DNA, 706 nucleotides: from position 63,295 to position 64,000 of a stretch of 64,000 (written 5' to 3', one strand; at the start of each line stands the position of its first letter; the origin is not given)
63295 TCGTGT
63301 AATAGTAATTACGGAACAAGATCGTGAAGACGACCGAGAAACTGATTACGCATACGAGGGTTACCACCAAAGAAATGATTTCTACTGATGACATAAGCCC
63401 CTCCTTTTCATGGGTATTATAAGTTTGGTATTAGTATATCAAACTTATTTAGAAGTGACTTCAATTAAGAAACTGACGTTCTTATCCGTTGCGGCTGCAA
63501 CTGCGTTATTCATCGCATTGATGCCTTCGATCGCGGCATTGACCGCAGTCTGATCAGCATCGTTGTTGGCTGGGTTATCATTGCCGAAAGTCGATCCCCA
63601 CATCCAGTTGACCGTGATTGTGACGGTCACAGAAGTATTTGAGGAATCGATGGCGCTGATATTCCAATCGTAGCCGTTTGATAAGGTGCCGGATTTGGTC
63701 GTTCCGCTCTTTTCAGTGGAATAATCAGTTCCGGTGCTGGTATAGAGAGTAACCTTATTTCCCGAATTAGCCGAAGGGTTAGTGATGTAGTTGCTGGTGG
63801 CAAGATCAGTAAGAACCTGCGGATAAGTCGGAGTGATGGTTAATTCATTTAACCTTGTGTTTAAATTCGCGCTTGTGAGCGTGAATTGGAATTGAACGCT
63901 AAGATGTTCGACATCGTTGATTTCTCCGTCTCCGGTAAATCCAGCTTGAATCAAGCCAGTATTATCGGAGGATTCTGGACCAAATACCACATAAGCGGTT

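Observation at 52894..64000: Eight-gene operon coupling a SipW-type signal peptidase, a membrane-anchored McrBC-like pair, an ABC exporter and three secreted or surface proteins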

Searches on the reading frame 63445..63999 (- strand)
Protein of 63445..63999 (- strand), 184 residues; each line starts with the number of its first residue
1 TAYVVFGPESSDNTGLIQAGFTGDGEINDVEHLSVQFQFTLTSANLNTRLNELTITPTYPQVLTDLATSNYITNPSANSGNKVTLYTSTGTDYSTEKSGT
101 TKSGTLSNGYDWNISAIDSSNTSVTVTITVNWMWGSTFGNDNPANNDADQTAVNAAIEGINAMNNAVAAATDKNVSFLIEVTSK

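Call 5: search_protein_families(library=pfam, max_evalue=0.1, proteins=[window:63445-63999:-])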
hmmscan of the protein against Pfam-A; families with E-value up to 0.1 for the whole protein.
window:63445-63999:- (184 aa): 0 families

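Call 6: search_protein_families(library=ncbifam, max_evalue=0.1, proteins=[window:63445-63999:-])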
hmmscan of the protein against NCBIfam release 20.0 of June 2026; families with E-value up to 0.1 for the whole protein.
window:63445-63999:- (184 aa): 1 family
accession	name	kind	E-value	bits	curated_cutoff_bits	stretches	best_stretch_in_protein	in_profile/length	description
NF009449.0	PRK12807.1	subfamily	0.0058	16.2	347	1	101-172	143-213/287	flagellin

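Call 7: search_protein_families(library=padloc, max_evalue=0.1, proteins=[window:63445-63999:-])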
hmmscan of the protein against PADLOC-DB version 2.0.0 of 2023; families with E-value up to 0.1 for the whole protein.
window:63445-63999:- (184 aa): 0 families

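Call 33: find_homologous_proteins(query=window:63445-63999:-, max_evalue=0.001)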
Query window:63445-63999:- (184 aa): 2 proteins with E <= 0.001 among 275 candidates.
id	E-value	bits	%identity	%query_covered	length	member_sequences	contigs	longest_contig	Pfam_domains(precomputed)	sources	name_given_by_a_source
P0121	4.4e-108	377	98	100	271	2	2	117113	-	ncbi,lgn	-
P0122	2.2e-61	225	62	99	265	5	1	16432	-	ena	-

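Call 34: find_encoding_contigs(protein=P0121, flank=10000, max_places=2)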
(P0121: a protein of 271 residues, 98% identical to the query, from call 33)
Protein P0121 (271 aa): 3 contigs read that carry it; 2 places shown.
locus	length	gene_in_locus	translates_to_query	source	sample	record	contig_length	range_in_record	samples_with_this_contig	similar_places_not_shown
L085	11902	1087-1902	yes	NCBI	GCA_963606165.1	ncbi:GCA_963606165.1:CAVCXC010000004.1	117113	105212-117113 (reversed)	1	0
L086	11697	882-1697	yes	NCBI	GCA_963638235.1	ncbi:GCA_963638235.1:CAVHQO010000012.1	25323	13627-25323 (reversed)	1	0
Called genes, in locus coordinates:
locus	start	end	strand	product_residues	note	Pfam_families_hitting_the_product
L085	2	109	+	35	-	?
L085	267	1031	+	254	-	-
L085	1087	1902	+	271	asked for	-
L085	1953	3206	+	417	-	-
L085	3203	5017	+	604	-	-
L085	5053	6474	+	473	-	PF09823:DUF2357 (weak)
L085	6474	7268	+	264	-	PF00005:ABC_tran, PF13304:AAA_21 (weak)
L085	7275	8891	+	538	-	PF09847:12TM_1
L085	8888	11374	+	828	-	-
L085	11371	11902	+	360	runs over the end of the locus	PF09479:Flg_new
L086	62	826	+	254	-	-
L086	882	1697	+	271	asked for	-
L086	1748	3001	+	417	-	-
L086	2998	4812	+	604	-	-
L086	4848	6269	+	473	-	PF09823:DUF2357 (weak)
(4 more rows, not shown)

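Call 54: find_homologous_proteins(query=A4, max_evalue=0.001)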
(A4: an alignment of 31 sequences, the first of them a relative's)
Query A4 (31 sequences) (271 aa, profile of the alignment): 25 proteins with E <= 0.001 among 8000 candidates.
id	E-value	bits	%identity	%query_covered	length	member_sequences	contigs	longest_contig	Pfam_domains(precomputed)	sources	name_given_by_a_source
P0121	4.1e-47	179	100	100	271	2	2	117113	-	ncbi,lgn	-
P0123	4.2e-46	176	55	96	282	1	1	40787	-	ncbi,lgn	-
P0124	1.4e-43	167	51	96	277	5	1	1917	-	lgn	-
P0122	2.2e-43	167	65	100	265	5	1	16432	-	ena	-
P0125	2.3e-43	167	26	86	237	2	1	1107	-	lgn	-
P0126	1.7e-41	161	52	96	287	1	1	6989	-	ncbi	-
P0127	2.5e-41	160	52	96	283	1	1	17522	-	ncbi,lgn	-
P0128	8.9e-40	155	27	12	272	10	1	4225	-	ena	-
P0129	1.1e-37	148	53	99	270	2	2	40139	-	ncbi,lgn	-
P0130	2.1e-37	147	54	98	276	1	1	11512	-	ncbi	-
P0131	2.9e-37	147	51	99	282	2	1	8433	-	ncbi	-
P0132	5.5e-37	146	45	100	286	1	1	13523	-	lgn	-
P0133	7.2e-35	139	27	12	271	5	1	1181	-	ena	-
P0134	2.2e-34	137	46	100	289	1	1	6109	-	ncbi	-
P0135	1.4e-32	131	43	100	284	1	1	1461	-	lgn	-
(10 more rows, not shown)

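Call 63: predict_structure(alignment_id=A5)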
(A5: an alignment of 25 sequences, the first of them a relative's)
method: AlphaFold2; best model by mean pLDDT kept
length: 271 residues; sequences in the alignment: 25
mean_pLDDT: 79.1   pTM: 0.75
mean pLDDT of the five models: 79.1, 78.5, 77.9, 77.8, 75.9
residues with pLDDT >= 90: 138; 70-90: 66; 50-70: 21; < 50: 46
segments of 3 or more residues with pLDDT < 50: 1-46
pLDDT, mean of each block of 10 residues (from residue 1): 37 31 36 38 51 88 91 91 93 89 72 78 95 89 96 95 92 82 77 78 84 95 92 84 92 94 95 84
secondary structure, 60 per line:
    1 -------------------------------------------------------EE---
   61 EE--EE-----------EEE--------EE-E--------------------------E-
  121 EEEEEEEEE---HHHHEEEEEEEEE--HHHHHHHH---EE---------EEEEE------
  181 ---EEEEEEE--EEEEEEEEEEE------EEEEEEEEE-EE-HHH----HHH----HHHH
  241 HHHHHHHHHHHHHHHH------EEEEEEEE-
elements in order: E78-80 E121-129 H133-136 E137-145 H148-155 E170-174 E184-190 E193-203 E210-218 H237-256 E263-270

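Call 65: fold_search(model_id=the predicted structure, library=pdb)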
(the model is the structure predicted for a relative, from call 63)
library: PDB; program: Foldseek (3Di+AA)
matches with E <= 10: 648; with E <= 0.001: 0
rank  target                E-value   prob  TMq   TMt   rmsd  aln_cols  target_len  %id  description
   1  9pr9_A                4.2e-02  0.13  0.12  0.07  16.2       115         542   14  Crystal structure of the Clostridiodes difficile CspA homodimer (released 2026-01-21)
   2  9pr9_C                6.0e-02  0.12  0.11  0.07  15.8       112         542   12  Crystal structure of the Clostridiodes difficile CspA homodimer (released 2026-01-21)
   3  4ei0_B                7.2e-02  0.12  0.11  0.10  15.0       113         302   11  Crystal structure of a DUF4466 family protein (PARMER_03218) from Parabacteroides merdae ATCC 43184 at 2.00 A resoluti (released 2012-05-30)
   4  9pr9_D                7.6e-02  0.12  0.12  0.08  16.1       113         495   15  Crystal structure of the Clostridiodes difficile CspA homodimer (released 2026-01-21)
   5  4ei0_A                1.2e-01  0.10  0.11  0.10  15.0       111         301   11  Crystal structure of a DUF4466 family protein (PARMER_03218) from Parabacteroides merdae ATCC 43184 at 2.00 A resoluti (released 2012-05-30)
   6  9pr8_A                1.7e-01  0.09  0.12  0.07  16.6       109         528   11  Crystal Structure of the Clostridiodes difficile CspC-CspA heterodimer. (released 2026-01-21)
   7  8dp0_B                2.0e-01  0.25  0.19  0.35  12.5       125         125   13  Structure of p110 gamma bound to the Ras inhibitory nanobody NB7 (released 2023-07-19)
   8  4o8q_B                2.8e-01  0.11  0.12  0.13  11.8       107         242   13  Crystal structure of bovine MHD domain of the COPI delta subunit at 2.15 A resolution (released 2015-01-07)
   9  7n9e_D                2.8e-01  0.10  0.14  0.26   9.0       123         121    9  Potent neutralizing nanobodies resist convergent circulating variants of SARS-CoV-2 by targeting novel and conserved e (released 2021-08-04)
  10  5vxj_J                3.0e-01  0.16  0.16  0.30   6.7        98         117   12  2.50 A resolution structure of IpaD from Shigella flexneri in complex with single-domain antibody JMK-E3 (released 2017-08-30)
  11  8w5b                  3.2e-01  0.04  0.12  0.09  15.1       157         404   13  Crystal Structure of the shaft pilin LrpA from Ligilactobacillus ruminis (released 2024-07-10)
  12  5ek5_B                3.6e-01  0.20  0.14  0.26   6.9       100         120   13  STRUCTURAL CHARACTERIZATION OF IRMA FROM ESCHERICHIA COLI (released 2016-03-09)
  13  5nzu_MODEL_1_D        3.6e-01  0.11  0.13  0.09  10.8       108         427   13  The structure of the COPI coat linkage II (released 2017-06-28)
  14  7tm3_4                3.8e-01  0.04  0.12  0.10  16.7       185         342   14  Structure of the rabbit 80S ribosome stalled on a 2-TMD Rhodopsin intermediate in complex with the multipass transloco (released 2022-10-19)
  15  6oya_N                4.3e-01  0.12  0.15  0.27   8.6       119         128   12  Structure of the Rhodopsin-Transducin-Nanobody Complex (released 2019-07-24)
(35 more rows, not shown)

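Call 106: search_solved_structures(query=A4, max_evalue=10)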
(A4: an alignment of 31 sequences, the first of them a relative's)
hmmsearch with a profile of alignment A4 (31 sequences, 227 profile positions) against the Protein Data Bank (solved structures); distinct sequences matched with E-value up to 10: 6.
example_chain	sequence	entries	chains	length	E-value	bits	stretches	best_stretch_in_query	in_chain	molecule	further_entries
6zc5_A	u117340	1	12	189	0.17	15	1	77-179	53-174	Fiber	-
6qpm_A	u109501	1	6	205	0.25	14.5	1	77-179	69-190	Fiber protein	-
1uxa_A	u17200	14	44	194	0.28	14.3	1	82-179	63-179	FIBER PROTEIN | Fiber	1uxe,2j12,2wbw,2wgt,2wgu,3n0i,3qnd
9bsm_A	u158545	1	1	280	0.36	13.9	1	14-54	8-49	Exfoliative toxin A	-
9bsh_A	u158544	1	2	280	0.36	13.9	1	14-54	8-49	Exfoliative toxin A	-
8y31_E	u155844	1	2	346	0.57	13.3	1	13-81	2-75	Interferon alpha/beta receptor 1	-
